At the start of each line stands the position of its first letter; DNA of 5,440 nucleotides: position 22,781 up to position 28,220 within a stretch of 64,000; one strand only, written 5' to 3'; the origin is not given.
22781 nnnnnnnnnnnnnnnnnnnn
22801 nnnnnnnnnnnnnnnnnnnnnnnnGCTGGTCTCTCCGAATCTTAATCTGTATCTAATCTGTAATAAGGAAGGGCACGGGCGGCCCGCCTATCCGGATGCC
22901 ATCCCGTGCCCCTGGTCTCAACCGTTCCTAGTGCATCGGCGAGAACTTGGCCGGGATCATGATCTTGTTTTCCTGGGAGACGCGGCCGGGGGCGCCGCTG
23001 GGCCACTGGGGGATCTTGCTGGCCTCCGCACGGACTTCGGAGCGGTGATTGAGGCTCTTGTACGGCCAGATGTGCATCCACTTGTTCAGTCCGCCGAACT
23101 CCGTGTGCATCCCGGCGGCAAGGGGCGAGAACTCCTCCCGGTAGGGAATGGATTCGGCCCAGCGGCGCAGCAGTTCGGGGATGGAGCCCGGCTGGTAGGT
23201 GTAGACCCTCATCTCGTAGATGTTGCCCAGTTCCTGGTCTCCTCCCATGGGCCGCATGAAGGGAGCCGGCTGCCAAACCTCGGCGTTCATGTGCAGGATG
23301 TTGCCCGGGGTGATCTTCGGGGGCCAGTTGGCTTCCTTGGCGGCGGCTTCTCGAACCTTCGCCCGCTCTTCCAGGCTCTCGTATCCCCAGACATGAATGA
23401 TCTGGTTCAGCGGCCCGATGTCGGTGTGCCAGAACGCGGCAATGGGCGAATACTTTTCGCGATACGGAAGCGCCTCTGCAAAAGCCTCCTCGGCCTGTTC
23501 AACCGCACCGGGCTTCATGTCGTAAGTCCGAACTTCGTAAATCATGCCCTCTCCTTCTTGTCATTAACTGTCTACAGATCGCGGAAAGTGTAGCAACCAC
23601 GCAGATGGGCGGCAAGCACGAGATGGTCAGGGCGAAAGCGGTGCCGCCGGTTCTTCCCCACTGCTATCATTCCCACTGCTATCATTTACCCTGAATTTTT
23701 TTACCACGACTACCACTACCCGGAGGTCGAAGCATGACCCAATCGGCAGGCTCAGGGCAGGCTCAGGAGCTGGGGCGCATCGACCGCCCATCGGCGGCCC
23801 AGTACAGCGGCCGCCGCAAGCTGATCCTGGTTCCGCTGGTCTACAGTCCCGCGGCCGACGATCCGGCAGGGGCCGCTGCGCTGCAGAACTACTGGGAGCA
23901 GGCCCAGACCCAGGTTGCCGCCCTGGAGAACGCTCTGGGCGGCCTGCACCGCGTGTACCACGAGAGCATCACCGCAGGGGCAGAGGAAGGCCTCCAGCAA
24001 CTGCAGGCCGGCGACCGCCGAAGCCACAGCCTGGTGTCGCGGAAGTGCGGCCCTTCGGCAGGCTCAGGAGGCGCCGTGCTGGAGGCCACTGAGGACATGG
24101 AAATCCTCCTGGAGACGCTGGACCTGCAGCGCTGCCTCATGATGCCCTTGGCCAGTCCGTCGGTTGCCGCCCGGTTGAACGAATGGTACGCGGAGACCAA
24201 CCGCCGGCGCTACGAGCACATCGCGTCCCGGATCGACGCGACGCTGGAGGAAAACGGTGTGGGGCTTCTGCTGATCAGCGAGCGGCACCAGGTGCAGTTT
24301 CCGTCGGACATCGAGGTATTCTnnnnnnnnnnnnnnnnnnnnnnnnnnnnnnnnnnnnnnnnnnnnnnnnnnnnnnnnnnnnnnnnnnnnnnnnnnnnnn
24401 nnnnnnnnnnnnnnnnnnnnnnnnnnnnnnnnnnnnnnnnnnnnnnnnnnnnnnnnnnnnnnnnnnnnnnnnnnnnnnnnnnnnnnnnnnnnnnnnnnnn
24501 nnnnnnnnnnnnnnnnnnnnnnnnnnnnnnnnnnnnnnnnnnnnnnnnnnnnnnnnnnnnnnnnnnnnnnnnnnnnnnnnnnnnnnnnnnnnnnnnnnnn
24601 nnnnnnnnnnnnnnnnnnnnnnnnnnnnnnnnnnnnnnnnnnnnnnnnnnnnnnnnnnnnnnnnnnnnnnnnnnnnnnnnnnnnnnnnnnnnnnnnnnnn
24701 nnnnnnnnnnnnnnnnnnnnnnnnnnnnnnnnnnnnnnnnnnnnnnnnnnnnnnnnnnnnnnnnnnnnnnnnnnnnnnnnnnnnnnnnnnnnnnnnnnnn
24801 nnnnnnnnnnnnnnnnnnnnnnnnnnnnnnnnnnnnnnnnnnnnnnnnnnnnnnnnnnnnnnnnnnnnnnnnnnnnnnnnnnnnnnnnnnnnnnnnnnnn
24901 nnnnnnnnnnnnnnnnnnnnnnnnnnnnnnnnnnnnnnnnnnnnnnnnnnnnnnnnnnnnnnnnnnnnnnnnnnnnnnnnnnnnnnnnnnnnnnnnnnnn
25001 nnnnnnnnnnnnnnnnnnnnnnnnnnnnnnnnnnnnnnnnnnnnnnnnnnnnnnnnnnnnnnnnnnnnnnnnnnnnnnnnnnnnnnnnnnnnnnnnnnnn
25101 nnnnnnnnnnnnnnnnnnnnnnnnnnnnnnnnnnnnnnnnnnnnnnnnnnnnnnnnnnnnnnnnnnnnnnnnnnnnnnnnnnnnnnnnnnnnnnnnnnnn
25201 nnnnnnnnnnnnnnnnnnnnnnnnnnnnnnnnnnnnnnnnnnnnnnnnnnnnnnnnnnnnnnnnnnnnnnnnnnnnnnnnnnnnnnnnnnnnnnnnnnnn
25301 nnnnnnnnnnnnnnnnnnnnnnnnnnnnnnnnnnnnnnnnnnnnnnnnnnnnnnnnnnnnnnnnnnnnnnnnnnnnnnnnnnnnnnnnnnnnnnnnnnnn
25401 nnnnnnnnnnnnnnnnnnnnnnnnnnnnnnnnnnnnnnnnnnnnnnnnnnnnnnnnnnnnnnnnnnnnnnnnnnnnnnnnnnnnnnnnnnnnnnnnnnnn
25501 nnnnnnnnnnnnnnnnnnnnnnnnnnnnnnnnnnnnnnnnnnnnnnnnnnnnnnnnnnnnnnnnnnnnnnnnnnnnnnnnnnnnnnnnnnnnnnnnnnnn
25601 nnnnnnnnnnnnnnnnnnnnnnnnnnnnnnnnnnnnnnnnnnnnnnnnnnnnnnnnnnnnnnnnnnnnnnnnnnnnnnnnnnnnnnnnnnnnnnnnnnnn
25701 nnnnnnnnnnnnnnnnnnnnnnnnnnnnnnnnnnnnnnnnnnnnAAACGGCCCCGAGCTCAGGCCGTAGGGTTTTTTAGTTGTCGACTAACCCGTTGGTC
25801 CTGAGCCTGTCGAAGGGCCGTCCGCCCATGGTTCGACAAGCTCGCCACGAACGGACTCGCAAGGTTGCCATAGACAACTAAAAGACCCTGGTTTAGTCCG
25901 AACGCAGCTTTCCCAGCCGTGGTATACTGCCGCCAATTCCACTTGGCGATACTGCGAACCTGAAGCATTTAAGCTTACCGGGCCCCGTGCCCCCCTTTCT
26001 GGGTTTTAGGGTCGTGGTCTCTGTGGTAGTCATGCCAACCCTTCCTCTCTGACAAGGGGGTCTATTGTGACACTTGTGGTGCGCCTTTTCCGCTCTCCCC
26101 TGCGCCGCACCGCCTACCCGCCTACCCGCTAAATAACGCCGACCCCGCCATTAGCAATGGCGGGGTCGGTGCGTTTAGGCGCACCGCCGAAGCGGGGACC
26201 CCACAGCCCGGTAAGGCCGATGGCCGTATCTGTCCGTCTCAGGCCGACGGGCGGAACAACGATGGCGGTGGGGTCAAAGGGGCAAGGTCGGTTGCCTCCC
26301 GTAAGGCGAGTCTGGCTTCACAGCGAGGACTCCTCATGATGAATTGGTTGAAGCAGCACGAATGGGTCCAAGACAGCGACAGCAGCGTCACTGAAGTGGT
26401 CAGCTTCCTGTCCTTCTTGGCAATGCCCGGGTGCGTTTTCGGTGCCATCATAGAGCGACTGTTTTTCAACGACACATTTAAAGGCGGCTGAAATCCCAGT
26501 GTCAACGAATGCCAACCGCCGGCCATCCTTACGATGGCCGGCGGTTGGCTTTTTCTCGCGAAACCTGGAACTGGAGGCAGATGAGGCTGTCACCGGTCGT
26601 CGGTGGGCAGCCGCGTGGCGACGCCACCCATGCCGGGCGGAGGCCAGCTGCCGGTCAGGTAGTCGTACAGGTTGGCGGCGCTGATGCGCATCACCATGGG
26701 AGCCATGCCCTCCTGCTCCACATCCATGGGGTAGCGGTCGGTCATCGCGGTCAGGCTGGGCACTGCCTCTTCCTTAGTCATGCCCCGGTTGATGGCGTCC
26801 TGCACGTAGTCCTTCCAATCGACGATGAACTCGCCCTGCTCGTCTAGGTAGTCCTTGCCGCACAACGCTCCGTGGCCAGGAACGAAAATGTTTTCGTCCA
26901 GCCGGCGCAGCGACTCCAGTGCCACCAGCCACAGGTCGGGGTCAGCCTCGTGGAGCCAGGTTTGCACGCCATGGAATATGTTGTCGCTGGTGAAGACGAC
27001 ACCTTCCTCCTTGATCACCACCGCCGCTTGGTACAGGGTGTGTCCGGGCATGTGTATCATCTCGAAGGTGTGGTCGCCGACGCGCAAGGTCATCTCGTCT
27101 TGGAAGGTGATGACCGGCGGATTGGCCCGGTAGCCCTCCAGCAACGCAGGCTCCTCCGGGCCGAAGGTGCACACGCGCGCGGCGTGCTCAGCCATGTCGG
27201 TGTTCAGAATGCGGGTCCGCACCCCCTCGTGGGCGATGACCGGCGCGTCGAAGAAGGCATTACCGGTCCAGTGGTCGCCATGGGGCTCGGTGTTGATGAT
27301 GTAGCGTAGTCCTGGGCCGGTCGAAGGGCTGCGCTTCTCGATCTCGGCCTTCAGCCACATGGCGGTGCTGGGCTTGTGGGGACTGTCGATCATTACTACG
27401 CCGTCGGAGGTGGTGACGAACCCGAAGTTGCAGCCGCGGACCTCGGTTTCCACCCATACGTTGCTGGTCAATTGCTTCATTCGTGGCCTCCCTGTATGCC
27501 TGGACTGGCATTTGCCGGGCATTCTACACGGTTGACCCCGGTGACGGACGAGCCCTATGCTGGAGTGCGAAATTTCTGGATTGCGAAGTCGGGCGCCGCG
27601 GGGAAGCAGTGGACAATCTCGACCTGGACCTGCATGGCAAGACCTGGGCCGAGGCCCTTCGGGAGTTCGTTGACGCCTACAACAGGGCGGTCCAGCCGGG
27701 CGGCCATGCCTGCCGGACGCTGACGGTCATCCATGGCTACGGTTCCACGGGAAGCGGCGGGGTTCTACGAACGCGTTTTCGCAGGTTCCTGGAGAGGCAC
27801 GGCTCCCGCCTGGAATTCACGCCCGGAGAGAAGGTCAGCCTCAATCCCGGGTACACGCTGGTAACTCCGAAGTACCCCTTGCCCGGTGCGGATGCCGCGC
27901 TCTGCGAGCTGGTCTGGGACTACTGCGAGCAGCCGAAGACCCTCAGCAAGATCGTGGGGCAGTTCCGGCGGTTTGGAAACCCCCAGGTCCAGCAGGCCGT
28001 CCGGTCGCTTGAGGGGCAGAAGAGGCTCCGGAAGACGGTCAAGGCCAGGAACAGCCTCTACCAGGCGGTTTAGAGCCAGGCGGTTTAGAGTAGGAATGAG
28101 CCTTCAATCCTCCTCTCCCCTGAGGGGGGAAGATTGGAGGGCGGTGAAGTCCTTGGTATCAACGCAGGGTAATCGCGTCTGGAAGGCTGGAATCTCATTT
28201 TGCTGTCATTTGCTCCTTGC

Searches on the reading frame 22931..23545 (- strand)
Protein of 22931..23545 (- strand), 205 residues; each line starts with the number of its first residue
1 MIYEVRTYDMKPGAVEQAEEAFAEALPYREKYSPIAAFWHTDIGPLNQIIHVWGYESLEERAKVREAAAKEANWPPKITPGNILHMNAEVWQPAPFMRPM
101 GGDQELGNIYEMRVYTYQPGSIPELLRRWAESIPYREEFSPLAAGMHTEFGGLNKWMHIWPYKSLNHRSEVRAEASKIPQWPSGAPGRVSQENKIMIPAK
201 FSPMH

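Call 55: search_protein_families(library=pfam, proteins=[window:22931-23545:-], max_evalue=0.00001)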
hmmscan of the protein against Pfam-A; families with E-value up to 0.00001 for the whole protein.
window:22931-23545:- (205 aa): 1 family
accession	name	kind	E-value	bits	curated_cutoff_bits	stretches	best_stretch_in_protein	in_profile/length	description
PF07978.19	NIPSNAP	-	3.4e-44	149.7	22.3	2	3-96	1-100/102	NIPSNAP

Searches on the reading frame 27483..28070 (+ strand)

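Call 56: search_protein_families(library=pfam, proteins=[window:27483-28070:+], max_evalue=0.00001)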
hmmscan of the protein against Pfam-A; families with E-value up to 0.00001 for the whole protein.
window:27483-28070:+ (196 aa): 1 family
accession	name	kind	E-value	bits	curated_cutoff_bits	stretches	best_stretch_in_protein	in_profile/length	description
PF01713.27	Smr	-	2.1e-11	44.2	25.7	1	48-128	1-75/77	Smr domain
